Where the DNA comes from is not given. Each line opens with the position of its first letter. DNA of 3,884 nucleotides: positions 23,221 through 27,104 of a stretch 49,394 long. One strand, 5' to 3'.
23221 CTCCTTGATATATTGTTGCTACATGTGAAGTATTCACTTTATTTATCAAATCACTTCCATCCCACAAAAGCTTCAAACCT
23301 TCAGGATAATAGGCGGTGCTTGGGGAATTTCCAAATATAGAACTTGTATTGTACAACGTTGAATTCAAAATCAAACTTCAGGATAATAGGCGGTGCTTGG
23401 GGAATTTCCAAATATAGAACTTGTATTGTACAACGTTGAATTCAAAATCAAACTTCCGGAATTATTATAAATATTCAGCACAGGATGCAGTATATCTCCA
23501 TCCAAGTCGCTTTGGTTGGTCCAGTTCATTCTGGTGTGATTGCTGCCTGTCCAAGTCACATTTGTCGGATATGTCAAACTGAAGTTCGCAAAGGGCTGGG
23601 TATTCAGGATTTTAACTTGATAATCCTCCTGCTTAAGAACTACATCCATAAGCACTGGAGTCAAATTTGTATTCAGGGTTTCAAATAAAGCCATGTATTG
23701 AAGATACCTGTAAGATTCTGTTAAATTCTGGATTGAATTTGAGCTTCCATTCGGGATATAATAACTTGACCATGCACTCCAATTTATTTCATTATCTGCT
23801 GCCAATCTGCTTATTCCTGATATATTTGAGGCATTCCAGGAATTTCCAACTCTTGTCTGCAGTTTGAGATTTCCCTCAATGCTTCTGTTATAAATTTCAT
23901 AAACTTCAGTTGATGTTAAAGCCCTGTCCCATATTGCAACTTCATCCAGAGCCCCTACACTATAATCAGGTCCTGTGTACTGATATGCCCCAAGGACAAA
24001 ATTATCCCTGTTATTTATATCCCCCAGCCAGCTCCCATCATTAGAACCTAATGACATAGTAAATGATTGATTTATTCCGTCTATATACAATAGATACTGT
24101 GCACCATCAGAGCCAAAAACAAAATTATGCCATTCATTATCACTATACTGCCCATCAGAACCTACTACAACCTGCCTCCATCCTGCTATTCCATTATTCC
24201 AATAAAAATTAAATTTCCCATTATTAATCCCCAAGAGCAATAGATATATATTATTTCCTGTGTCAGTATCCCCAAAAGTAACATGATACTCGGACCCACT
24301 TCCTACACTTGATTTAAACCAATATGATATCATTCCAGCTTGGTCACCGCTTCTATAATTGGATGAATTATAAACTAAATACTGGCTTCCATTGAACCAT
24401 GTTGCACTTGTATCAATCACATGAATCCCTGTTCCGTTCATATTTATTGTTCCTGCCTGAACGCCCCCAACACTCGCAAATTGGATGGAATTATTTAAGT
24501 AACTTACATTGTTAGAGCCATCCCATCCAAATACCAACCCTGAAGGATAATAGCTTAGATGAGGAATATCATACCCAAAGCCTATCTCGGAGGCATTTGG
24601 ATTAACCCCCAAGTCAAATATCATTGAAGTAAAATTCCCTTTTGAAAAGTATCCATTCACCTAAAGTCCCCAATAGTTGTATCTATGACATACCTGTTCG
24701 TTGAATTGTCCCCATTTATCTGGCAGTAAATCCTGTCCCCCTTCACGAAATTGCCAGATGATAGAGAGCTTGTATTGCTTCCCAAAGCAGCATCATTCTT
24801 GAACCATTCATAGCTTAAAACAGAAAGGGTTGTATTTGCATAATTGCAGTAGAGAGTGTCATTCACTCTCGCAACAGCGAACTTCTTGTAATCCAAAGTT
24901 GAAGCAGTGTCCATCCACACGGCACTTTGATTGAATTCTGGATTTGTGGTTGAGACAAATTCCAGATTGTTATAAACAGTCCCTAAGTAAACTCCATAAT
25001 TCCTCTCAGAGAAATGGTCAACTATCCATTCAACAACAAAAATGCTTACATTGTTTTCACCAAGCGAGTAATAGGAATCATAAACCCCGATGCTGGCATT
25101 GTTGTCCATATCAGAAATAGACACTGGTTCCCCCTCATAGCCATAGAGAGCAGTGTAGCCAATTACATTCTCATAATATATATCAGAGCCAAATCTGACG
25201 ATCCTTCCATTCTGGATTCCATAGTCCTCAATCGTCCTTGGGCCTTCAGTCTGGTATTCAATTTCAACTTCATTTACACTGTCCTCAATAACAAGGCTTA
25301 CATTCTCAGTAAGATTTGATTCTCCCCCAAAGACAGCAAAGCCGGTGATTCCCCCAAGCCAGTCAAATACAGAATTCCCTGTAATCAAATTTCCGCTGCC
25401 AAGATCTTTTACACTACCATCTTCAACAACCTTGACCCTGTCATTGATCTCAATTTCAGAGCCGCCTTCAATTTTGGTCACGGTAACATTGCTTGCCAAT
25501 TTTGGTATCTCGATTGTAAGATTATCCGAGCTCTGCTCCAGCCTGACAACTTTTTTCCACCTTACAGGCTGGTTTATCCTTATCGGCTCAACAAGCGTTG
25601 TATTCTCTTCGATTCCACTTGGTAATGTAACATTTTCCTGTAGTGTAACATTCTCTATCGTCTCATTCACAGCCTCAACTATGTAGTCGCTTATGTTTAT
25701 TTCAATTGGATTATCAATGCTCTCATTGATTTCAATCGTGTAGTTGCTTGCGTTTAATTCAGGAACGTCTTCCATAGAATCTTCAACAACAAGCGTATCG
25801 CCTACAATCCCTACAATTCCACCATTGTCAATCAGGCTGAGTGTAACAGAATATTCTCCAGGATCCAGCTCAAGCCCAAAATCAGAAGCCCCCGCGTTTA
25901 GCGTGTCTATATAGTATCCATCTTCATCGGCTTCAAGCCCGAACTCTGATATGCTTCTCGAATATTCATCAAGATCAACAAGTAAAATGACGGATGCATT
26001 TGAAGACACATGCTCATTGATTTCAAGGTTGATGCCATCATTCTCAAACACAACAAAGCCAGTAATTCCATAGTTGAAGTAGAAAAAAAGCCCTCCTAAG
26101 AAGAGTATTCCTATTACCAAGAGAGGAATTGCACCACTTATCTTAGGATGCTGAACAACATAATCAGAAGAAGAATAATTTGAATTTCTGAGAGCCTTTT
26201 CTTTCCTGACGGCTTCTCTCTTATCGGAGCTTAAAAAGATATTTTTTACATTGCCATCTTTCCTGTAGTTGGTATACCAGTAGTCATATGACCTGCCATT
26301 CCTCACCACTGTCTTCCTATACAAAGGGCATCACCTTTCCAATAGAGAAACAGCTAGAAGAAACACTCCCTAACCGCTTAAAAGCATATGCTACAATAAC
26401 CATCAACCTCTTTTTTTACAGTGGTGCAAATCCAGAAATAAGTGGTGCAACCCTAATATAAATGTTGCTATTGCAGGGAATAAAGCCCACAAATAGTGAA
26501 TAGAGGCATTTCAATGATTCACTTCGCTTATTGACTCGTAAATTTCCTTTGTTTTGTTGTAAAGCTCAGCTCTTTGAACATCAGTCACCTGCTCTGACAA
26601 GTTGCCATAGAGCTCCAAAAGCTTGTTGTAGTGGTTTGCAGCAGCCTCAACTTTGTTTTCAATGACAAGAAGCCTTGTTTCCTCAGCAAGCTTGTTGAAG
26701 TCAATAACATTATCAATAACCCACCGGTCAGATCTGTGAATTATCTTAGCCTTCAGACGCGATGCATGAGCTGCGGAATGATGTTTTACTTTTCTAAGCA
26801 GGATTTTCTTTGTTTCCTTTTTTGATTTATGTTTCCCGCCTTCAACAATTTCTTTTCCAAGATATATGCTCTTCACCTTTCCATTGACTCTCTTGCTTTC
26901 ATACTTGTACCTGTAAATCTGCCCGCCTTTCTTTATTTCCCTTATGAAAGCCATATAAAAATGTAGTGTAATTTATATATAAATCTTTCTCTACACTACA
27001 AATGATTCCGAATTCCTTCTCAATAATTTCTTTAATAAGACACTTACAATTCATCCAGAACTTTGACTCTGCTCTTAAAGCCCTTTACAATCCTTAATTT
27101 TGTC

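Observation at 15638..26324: MoxR-DUF58-VWA ATPase module in one operon with LamG and giant glycoprotein-like surface proteins (candidate adhesin-assembly system)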

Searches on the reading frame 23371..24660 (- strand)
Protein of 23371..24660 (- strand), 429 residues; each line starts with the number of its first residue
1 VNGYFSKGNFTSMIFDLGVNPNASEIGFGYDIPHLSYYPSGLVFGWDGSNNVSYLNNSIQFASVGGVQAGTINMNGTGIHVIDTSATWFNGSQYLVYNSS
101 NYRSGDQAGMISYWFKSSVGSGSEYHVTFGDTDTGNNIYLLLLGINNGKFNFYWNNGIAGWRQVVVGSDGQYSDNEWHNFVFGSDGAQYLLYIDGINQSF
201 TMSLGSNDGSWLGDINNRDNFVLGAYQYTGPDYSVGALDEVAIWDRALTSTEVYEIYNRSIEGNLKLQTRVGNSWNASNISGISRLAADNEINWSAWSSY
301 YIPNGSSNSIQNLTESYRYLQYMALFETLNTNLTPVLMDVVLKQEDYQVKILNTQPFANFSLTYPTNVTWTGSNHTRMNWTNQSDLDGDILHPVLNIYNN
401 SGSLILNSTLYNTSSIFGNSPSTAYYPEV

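Call 4: search_protein_families(library=pfam, proteins=[window:23371-24660:-], max_evalue=0.01)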
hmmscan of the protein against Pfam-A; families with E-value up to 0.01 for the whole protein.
window:23371-24660:- (429 aa): 3 families
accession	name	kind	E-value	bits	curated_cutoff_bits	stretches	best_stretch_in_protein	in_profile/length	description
PF13385.13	Laminin_G_3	-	2.7e-16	60.5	27.6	1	92-253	4-150/151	Concanavalin A-like lectin/glucanases superfamily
PF00054.30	Laminin_G_1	-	0.00013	22.7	24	1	141-226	22-100/131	Laminin G domain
PF02210.31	Laminin_G_2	-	0.0006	20.7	22.9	1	141-227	21-100/126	Laminin G domain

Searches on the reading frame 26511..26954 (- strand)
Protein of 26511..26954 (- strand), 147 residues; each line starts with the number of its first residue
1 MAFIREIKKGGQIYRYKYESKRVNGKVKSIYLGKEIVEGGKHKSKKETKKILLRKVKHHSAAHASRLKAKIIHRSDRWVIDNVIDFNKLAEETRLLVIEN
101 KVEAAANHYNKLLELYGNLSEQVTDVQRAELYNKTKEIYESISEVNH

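Call 4: search_protein_families(library=pfam, proteins=[window:26511-26954:-], max_evalue=0.01)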
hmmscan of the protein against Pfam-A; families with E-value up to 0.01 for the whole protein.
window:26511-26954:- (147 aa): 0 families

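Call 53: search_protein_families(library=ncbifam, proteins=[window:26511-26954:-], max_evalue=0.1)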
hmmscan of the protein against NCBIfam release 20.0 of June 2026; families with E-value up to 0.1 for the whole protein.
window:26511-26954:- (147 aa): 1 family
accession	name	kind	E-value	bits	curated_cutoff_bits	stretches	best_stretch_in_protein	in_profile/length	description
NF001596.0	PRK00394.2-1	subfamily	0.0052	16.6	347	1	79-125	7-49/183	TATA-box-binding protein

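Call 91: search_protein_families(library=padloc, proteins=[window:26511-26954:-], max_evalue=0.001)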
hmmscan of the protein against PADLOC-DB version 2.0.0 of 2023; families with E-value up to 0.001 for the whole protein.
window:26511-26954:- (147 aa): 0 families
